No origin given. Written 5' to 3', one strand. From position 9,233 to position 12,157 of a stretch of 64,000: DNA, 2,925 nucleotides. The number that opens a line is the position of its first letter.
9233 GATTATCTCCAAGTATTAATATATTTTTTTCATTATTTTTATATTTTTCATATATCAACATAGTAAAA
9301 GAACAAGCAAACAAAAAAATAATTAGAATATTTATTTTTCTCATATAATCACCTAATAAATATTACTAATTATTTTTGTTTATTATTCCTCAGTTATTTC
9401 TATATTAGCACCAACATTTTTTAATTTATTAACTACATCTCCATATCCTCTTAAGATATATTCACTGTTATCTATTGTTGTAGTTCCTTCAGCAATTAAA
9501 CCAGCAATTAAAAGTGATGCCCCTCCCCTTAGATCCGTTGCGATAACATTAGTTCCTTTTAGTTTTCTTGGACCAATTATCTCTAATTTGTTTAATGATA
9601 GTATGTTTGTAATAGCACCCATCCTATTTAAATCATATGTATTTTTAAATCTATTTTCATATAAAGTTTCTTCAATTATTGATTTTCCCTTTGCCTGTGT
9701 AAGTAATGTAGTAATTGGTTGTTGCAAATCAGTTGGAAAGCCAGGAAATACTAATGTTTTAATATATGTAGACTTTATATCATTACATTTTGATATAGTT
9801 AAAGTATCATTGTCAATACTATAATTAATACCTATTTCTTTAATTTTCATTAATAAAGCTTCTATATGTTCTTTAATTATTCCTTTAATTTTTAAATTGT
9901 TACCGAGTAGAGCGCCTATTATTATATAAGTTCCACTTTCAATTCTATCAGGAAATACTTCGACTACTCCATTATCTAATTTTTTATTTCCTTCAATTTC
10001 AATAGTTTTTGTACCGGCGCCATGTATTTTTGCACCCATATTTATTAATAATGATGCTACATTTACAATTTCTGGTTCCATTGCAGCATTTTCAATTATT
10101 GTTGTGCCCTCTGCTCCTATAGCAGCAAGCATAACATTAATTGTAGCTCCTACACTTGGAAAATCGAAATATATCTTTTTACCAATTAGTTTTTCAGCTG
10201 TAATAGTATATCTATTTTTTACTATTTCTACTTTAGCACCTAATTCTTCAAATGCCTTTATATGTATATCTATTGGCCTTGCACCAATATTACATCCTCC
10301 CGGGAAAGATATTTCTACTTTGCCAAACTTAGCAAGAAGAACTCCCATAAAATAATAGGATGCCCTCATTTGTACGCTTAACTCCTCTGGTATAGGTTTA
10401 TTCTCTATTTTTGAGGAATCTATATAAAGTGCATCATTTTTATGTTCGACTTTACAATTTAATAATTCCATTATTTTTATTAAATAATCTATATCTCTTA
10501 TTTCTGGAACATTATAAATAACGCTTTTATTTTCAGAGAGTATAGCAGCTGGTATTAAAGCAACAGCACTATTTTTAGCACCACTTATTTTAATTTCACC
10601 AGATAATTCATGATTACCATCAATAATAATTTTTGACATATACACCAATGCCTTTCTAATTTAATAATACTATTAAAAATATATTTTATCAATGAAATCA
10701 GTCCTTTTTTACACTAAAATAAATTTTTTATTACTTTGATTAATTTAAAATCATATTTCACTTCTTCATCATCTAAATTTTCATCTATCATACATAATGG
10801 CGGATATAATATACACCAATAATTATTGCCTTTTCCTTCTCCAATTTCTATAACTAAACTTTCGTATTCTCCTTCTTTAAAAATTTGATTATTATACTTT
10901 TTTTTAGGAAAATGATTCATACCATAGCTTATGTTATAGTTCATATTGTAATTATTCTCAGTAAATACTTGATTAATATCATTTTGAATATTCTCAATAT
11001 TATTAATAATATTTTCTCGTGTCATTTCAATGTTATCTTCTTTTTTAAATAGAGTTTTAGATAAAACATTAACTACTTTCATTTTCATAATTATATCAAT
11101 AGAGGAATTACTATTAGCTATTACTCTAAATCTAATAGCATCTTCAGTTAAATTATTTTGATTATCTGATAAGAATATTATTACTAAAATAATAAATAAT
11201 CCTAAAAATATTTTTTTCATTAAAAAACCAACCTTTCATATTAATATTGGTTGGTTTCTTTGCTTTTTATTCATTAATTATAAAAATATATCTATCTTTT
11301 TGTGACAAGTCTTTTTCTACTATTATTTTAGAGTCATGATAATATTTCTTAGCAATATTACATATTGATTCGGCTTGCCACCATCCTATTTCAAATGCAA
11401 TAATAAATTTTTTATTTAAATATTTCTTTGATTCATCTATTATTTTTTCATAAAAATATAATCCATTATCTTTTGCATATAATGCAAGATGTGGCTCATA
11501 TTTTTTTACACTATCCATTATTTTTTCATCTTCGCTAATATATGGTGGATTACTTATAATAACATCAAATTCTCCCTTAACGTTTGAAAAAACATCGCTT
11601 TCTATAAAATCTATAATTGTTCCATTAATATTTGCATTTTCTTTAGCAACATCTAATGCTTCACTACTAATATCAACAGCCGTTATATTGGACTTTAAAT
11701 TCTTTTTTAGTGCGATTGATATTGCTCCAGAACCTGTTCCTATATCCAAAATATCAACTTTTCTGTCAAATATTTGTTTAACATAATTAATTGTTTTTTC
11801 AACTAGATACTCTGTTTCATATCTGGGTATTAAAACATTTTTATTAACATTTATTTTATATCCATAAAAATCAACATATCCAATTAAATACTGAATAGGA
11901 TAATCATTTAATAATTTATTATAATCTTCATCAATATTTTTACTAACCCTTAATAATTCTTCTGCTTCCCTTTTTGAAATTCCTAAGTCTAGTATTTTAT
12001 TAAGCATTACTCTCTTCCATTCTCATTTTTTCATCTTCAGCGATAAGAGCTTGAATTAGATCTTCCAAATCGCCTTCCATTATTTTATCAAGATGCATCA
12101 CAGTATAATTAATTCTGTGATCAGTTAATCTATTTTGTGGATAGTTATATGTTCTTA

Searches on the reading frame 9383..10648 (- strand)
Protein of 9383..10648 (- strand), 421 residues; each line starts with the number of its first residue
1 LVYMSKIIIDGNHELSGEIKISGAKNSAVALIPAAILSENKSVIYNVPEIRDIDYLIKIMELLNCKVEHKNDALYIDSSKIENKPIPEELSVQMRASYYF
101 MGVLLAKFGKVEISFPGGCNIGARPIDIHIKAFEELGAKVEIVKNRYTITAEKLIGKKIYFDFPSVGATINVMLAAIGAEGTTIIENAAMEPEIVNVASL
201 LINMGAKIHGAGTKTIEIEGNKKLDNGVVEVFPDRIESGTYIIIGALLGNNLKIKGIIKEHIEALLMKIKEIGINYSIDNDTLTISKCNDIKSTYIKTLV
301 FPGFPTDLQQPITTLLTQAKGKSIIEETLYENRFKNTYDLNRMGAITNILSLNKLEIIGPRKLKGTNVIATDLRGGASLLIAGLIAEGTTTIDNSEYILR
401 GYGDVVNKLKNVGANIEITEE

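Call 8: search_protein_families(library=ncbifam, proteins=[window:9383-10648:-])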
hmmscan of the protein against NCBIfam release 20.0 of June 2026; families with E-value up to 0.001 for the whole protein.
window:9383-10648:- (421 aa): 5 families
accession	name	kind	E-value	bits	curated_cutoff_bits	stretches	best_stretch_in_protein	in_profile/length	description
NF009470.0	PRK12830.1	equivalog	8.5e-162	538.6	552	1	4-420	1-416/417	UDP-N-acetylglucosamine 1-carboxyvinyltransferase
NF006873.0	PRK09369.1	subfamily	1.1e-150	502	297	1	4-419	1-417/419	UDP-N-acetylglucosamine 1-carboxyvinyltransferase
TIGR01072.1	murA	equivalog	2.4e-143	477.9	392.7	1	4-417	1-415/416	UDP-N-acetylglucosamine 1-carboxyvinyltransferase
TIGR01356.1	aroA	equivalog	1.2e-21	77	287.25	1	17-414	1-414/415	3-phosphoshikimate 1-carboxyvinyltransferase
NF011381.1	PRK14806.1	equivalog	2.6e-09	35.9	902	1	9-281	306-583/733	bifunctional prephenate dehydrogenase/3-phosphoshikimate 1-carboxyvinyltransferase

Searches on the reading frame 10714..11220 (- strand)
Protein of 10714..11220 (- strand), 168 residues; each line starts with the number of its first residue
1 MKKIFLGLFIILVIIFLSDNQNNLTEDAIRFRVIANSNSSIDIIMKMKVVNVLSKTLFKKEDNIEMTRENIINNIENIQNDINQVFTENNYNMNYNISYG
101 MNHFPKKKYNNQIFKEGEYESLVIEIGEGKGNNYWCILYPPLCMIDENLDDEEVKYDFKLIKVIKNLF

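Call 8: search_protein_families(library=ncbifam, proteins=[window:10714-11220:-])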
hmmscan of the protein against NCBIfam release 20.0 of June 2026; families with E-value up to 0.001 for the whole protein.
window:10714-11220:- (168 aa): 1 family
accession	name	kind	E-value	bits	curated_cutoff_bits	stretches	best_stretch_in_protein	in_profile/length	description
TIGR02837.1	spore_II_R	equivalog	3.8e-32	111.2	151.9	1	19-148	30-162/168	stage II sporulation protein R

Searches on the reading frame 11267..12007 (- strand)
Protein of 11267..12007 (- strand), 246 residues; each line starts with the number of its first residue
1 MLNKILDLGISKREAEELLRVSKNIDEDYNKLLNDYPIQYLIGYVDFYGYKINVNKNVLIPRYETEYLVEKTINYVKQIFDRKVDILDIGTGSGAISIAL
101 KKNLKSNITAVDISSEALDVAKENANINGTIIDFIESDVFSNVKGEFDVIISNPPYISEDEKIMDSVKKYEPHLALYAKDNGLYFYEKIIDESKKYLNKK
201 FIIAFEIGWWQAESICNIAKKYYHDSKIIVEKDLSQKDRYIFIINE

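Call 8: search_protein_families(library=ncbifam, proteins=[window:11267-12007:-])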
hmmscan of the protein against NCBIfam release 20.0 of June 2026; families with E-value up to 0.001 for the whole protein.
window:11267-12007:- (246 aa): 45 families (the best 25 are shown)
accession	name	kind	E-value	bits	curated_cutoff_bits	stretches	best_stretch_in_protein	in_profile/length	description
TIGR03534.1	RF_mod_PrmC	equivalog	1.2e-73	247.7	199.1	1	21-241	28-252/253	peptide chain release factor N(5)-glutamine methyltransferase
TIGR00536.1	hemK_fam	subfamily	5e-62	209.5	115.5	1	22-243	55-280/286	HemK family protein methyltransferase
TIGR03533.1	L3_gln_methyl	equivalog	4.8e-38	131.1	229.7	1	31-212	71-256/284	50S ribosomal protein L3 N(5)-glutamine methyltransferase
NF002421.0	PRK01544.1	equivalog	1.9e-37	129.2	567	2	78-243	134-304/524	bifunctional peptide chain release factor N(5)-glutamine methyltransferase PrmC/tRNA (guanosine(46)-N7)-methyltransferase TrmB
NF011529.0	PRK14968.1-3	equivalog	2.4e-29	102.2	162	1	47-203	5-152/198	putative methyltransferase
TIGR03704.1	PrmC_rel_meth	equivalog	7e-26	91.2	248.8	1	22-232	27-241/251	putative protein N(5)-glutamine methyltransferase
TIGR00537.1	hemK_rel_arch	hypoth_equivalog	7.1e-23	81.2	87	1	77-200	13-133/179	HemK2/MTQ2 family protein methyltransferase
NF011530.0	PRK14968.1-4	equivalog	5.5e-17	61.8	243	1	53-233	12-184/202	putative methyltransferase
NF007023.0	PRK09489.1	equivalog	7.2e-15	55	295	1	83-158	197-273/342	16S rRNA (guanine(1207)-N(2))-methyltransferase RsmC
NF001786.0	PRK00517.2-4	equivalog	2.7e-10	39.8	327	1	72-201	133-253/277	50S ribosomal protein L11 methyltransferase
TIGR00406.1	prmA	equivalog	5.3e-10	39.2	183.15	1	78-197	155-268/288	50S ribosomal protein L11 methyltransferase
NF004851.0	PRK06202.1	equivalog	6.2e-10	38.9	243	1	78-153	58-136/237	hypothetical protein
NF047853.1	tRm6a37MtseTrmN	equivalog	3.7e-09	36.7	350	1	83-166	44-134/244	tRNA(1)(Val) (adenine(37)-N(6))-methyltransferase TrmN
NF011528.0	PRK14968.1-2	equivalog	3.7e-09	36.4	171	1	45-161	7-122/205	putative methyltransferase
TIGR02072.1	BioC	equivalog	6.9e-09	35.9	184.95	1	82-153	34-104/244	malonyl-ACP O-methyltransferase BioC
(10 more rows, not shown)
